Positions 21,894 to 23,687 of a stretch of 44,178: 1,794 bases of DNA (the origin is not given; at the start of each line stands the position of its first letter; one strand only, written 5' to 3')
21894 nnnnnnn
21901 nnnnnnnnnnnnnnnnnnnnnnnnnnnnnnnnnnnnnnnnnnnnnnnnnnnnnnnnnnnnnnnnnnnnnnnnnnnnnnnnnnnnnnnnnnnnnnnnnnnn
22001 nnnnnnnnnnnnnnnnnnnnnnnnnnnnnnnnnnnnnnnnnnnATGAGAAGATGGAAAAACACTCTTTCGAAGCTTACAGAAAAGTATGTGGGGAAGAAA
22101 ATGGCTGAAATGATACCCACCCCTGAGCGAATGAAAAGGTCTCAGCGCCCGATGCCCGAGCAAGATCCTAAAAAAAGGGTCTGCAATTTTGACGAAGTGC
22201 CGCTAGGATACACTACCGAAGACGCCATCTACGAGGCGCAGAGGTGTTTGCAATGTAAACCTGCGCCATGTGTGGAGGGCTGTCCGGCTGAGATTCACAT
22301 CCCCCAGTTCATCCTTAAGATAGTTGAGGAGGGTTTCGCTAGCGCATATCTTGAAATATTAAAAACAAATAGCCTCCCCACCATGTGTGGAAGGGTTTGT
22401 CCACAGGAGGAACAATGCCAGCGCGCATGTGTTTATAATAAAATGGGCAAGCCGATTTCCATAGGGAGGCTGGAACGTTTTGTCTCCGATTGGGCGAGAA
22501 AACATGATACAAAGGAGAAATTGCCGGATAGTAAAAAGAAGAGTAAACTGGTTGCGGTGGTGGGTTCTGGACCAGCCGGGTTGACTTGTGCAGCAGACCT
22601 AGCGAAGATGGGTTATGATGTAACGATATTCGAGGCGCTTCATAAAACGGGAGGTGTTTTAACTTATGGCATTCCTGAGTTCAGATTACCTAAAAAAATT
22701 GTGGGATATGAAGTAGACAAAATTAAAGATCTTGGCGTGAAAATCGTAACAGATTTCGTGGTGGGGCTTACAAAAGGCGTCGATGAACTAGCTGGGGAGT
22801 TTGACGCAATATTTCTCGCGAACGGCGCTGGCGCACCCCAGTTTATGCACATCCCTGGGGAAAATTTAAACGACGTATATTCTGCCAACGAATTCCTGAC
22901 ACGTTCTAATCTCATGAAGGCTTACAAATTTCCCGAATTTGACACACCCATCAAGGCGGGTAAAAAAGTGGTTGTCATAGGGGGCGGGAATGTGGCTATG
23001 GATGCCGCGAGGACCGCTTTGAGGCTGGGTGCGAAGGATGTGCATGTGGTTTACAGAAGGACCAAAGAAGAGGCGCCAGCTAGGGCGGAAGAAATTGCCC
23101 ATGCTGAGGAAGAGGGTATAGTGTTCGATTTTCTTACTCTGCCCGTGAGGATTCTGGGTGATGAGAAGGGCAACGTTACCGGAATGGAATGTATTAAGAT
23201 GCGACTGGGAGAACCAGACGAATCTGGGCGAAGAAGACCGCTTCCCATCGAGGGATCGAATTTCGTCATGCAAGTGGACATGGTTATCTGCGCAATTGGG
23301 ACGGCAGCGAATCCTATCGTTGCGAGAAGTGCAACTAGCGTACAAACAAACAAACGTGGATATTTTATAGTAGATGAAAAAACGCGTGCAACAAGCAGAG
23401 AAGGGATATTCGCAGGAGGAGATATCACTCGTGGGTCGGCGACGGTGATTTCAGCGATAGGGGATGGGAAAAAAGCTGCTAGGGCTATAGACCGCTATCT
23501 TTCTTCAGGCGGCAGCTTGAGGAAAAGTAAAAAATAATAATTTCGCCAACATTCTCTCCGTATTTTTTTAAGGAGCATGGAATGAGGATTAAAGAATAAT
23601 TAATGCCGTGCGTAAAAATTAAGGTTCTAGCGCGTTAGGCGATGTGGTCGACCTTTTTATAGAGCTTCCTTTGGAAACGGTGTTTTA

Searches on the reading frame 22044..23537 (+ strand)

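Call 6: search_protein_families(library=pfam, max_evalue=0.001, proteins=[window:22044-23537:+])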
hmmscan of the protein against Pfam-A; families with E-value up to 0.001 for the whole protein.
window:22044-23537:+ (497 aa): 18 families
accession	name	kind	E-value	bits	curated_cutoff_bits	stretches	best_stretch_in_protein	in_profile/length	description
PF14691.11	Fer4_20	-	1.3e-40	138.1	25.8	1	46-155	2-112/113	Dihydroprymidine dehydrogenase domain II, 4Fe-4S cluster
PF07992.20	Pyr_redox_2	-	6.4e-37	128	26.1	1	170-475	3-291/291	Pyridine nucleotide-disulphide oxidoreductase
PF00070.33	Pyr_redox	-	2.2e-13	51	22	2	308-381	1-77/82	Pyridine nucleotide-disulphide oxidoreductase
PF13738.12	Pyr_redox_3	-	6.2e-13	49.1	30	1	291-343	151-200/305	Pyridine nucleotide-disulphide oxidoreductase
PF01266.30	DAO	-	8.4e-10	39.1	27.9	1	170-198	2-30/353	FAD dependent oxidoreductase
PF13450.12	NAD_binding_8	-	2e-09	38.1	21.9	1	172-206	1-35/68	NAD(P)-binding Rossmann-like domain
PF01262.27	AlaDh_PNT_C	-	1.1e-07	31.9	23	1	307-444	29-127/214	Alanine dehydrogenase/PNT, C-terminal domain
PF13241.12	NAD_binding_7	-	1.2e-07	32.7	22.1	1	306-419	7-70/104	Putative NAD(P)-binding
PF12831.13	FAD_oxidored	-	2.3e-07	30.9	27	1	170-210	2-42/416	FAD dependent oxidoreductase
PF00890.30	FAD_binding_2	-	1.3e-06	28.3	20.4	1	170-206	2-38/414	FAD binding domain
PF03486.20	HI0933_like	-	4.1e-06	26.8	50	1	170-203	3-36/244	HI0933-like protein Rossmann domain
PF01593.30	Amino_oxidase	-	1.1e-05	25.3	19.8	0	178-204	2-28/443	Flavin containing amine oxidoreductase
PF01134.28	GIDA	-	1.6e-05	24.6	22.1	0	170-205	2-35/391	Glucose inhibited division protein A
PF01488.26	Shikimate_DH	-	2.5e-05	24.8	24.3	0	305-354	11-59/138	Shikimate / quinate 5-dehydrogenase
PF01946.23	Thi4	-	2.8e-05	23.9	26.2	1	170-213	20-64/235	Thi4 family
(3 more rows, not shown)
